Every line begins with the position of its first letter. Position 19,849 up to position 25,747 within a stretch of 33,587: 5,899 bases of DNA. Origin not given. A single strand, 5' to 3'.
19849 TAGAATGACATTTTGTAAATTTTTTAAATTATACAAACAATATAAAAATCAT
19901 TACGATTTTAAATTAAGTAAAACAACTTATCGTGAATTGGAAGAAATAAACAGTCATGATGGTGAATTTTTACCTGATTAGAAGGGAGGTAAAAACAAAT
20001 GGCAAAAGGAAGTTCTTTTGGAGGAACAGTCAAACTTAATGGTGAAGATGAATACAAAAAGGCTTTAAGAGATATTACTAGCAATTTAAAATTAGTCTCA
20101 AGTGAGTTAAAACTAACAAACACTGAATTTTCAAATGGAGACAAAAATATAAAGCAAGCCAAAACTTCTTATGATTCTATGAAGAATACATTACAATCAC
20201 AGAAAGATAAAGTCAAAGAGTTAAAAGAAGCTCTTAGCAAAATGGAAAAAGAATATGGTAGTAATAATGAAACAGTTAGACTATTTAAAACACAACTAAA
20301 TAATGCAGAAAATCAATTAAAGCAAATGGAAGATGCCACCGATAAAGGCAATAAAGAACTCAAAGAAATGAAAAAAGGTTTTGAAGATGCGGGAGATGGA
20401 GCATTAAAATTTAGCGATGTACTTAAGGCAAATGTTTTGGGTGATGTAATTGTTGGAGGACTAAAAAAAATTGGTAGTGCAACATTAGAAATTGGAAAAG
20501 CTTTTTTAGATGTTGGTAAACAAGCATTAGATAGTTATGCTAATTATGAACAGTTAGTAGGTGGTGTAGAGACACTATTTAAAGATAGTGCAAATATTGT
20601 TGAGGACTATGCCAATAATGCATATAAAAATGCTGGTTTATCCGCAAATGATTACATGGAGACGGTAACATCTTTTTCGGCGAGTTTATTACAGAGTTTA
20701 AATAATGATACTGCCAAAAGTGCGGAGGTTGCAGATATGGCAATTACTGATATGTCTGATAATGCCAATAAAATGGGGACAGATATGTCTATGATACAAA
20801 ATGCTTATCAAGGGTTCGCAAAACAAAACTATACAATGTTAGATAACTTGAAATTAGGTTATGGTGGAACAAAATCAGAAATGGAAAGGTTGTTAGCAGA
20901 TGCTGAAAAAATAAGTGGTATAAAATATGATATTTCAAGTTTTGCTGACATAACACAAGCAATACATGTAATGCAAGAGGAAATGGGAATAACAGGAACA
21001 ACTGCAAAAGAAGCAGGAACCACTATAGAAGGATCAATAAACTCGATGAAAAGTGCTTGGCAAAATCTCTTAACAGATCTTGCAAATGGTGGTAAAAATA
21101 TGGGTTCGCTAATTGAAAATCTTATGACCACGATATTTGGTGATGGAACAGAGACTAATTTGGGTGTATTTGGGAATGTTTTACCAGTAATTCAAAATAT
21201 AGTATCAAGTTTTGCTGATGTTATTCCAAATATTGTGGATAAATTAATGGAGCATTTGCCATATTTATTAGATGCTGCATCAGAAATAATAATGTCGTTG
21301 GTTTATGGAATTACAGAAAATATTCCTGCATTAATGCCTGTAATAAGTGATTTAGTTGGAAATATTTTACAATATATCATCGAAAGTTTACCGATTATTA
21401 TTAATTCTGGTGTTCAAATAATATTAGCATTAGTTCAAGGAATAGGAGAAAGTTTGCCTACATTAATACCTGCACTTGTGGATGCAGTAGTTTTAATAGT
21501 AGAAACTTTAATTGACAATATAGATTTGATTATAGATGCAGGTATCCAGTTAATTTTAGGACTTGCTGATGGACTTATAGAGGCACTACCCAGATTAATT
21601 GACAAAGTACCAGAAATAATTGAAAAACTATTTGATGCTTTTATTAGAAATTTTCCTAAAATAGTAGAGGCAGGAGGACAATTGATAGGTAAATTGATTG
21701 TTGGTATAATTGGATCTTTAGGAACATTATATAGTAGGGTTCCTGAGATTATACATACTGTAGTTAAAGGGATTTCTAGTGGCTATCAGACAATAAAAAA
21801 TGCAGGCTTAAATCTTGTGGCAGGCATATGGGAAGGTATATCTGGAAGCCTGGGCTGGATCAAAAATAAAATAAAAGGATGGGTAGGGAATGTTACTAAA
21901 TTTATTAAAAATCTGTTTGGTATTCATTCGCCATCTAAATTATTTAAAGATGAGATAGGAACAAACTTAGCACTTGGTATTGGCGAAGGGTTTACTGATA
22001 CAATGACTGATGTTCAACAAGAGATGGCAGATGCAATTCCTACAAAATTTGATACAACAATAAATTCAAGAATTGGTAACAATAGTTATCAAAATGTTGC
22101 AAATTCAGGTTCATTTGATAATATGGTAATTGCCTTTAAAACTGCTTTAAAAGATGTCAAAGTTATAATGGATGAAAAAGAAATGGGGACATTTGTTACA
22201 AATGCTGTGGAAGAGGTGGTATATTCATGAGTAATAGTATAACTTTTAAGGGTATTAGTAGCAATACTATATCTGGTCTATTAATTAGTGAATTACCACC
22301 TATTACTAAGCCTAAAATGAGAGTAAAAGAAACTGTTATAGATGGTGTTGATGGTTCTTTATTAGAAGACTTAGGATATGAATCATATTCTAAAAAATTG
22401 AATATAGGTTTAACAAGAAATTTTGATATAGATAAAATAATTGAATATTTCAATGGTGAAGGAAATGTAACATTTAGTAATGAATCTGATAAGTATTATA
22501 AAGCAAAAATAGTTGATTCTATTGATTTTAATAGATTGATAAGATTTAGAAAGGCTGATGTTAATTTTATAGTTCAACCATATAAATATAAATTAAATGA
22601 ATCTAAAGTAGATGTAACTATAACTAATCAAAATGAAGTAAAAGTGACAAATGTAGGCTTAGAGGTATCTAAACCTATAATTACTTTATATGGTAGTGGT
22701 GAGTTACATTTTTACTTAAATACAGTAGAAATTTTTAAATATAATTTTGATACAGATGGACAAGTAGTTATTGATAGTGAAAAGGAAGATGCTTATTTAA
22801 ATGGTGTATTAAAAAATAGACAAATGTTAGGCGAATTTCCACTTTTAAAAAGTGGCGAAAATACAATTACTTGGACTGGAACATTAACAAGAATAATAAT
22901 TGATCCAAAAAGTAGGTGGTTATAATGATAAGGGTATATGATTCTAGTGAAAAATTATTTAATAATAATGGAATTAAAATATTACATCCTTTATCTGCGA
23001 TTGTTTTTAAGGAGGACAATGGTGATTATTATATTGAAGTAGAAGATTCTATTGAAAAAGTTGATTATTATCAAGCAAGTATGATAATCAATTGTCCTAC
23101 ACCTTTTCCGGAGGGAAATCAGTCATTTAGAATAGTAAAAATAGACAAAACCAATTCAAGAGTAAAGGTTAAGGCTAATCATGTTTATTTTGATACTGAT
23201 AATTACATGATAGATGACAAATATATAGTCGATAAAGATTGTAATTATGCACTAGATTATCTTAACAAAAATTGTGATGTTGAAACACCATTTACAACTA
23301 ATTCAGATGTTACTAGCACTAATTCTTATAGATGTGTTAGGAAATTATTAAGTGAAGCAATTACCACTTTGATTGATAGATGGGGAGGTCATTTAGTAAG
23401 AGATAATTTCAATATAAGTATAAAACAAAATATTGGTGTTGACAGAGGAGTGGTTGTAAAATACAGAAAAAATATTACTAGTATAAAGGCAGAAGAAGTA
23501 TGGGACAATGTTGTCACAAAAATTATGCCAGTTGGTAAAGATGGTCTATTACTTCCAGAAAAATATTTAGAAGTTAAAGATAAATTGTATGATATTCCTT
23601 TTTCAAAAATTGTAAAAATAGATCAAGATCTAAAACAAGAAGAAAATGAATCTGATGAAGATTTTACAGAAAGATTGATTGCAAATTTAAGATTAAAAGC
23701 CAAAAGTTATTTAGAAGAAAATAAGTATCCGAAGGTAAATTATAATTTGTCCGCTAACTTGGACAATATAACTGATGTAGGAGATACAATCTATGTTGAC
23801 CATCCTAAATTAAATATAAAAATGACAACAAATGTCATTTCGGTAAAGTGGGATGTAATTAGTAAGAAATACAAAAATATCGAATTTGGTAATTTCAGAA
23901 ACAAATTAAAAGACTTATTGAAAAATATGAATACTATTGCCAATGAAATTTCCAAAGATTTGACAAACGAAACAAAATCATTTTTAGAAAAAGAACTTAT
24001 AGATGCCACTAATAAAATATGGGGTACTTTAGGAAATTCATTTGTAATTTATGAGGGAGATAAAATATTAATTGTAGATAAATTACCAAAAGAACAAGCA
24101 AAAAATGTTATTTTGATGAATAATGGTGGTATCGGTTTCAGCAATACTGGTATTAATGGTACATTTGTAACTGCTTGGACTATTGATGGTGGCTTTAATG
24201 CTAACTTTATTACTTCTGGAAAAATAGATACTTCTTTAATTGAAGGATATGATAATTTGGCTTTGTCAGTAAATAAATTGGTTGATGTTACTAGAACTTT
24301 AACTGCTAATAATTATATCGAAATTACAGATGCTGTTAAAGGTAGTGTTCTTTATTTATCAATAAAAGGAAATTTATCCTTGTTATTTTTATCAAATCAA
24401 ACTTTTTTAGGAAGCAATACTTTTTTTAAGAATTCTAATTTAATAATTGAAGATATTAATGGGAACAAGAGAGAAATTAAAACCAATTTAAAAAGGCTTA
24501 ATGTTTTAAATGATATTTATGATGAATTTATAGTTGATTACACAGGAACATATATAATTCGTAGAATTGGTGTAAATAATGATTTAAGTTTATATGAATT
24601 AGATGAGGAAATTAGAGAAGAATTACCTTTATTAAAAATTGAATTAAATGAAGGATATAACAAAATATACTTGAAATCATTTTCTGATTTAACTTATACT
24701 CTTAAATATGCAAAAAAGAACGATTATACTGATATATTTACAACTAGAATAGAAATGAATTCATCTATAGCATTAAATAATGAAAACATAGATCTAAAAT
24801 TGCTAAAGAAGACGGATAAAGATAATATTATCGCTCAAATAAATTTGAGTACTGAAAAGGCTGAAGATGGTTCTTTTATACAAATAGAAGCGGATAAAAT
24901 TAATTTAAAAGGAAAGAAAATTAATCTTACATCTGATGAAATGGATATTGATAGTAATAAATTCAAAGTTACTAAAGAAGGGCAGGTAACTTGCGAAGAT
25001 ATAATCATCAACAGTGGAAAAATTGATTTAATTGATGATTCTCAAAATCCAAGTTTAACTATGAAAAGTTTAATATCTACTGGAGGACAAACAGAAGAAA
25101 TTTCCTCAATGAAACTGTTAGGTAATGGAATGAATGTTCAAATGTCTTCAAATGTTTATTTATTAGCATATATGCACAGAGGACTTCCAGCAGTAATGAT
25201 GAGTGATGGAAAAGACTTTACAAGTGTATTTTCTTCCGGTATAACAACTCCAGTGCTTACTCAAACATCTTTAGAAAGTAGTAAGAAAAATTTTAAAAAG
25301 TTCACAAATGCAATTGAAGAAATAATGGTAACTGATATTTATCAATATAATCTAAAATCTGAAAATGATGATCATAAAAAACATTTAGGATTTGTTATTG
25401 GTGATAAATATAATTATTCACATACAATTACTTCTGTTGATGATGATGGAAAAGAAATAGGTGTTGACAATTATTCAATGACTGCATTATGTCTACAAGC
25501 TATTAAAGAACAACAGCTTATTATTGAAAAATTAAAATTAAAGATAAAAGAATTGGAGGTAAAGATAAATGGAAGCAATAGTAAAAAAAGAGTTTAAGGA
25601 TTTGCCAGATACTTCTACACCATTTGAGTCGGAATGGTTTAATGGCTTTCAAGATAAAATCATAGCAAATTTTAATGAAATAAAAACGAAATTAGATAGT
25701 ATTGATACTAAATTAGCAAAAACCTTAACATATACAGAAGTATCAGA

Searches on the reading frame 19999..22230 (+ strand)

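Call 93: search_protein_families(library=phrogs, proteins=[window:19999-22230:+], max_evalue=0.00001)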
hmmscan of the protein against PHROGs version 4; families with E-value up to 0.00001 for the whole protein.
window:19999-22230:+ (743 aa): 24 families
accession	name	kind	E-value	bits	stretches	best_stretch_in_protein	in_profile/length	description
phrog_58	-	tail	4e-86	291.6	1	6-703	174-1026/1544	tail length tape measure protein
phrog_6900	-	tail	1.9e-72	245.2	1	101-324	12-235/235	tail length tape measure protein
phrog_991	-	tail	1.5e-63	216.1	1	9-675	69-866/1966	tail length tape measure protein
phrog_3981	-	tail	6.8e-58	198.1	1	108-655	2-468/584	tail length tape measure protein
phrog_5493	-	tail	4.9e-48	165.2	2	151-594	436-879/1102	tail length tape measure protein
phrog_1204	-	tail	2.8e-45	155.7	3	368-627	752-979/1483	tail protein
phrog_1272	-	tail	4.8e-41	141.6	3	583-680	1422-1519/1606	tail length tape measure protein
phrog_4372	-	tail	1.1e-40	140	3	486-703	1178-1375/1681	tail length tape measure protein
phrog_24198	-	unknown function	1.2e-34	121.3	1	417-680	1-260/350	-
phrog_10613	-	tail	1.1e-22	82.1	1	7-269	10-183/237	tail length tape measure protein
phrog_305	-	tail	1.1e-19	71.6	1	206-707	279-769/1001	tail length tape measure protein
phrog_167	-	tail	5.1e-18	65.2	1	11-136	16-148/1555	tail length tape measure protein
phrog_4200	-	tail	1.2e-16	61.5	1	347-686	261-559/732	tail length tape measure protein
phrog_28775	-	tail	1.4e-15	57.3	2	147-632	124-598/1303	tail length tape measure protein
phrog_1686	-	tail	1e-14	54.4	1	569-704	1020-1152/1224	tail length tape measure protein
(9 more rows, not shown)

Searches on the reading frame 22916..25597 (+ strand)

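Call 93: search_protein_families(library=phrogs, proteins=[window:22916-25597:+], max_evalue=0.00001)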
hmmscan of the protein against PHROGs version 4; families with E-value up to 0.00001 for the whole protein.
window:22916-25597:+ (893 aa): 14 families
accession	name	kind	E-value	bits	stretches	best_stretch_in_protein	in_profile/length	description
phrog_1067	-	head and packaging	2.3e-103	348.4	1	3-799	6-730/991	minor head protein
phrog_5555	-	tail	3.2e-83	281.4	1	4-446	1-456/788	tail protein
phrog_7142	-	tail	1.5e-54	186.6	1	4-339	2-344/622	tail protein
phrog_13289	-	tail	9.6e-43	147.4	1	4-350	1-364/938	tail protein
phrog_1330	-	tail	6.7e-41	141.2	1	2-364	4-398/1361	tail protein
phrog_2270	-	unknown function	2.8e-35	123.3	1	17-370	14-373/637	-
phrog_7043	-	tail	2.2e-23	83.8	1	16-467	17-490/1077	tail protein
phrog_12493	-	tail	5.3e-21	75.3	1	49-206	52-224/950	tail protein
phrog_2189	-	tail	8.4e-18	64.7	1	7-204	4-209/971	tail protein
phrog_1210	-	other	4.3e-15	55.3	1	6-328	3-359/2313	PblB-type receptor binding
phrog_8687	-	other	4.8e-13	49.3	1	96-346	3-265/599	tail protein with peptidase activity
phrog_33972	-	tail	1.5e-11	44.2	1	4-342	3-376/714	tail protein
phrog_3475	-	tail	1.6e-10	40.9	1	131-344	520-733/841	minor tail protein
phrog_1980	-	tail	1.5e-06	28.8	1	611-886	182-439/449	tail fiber protein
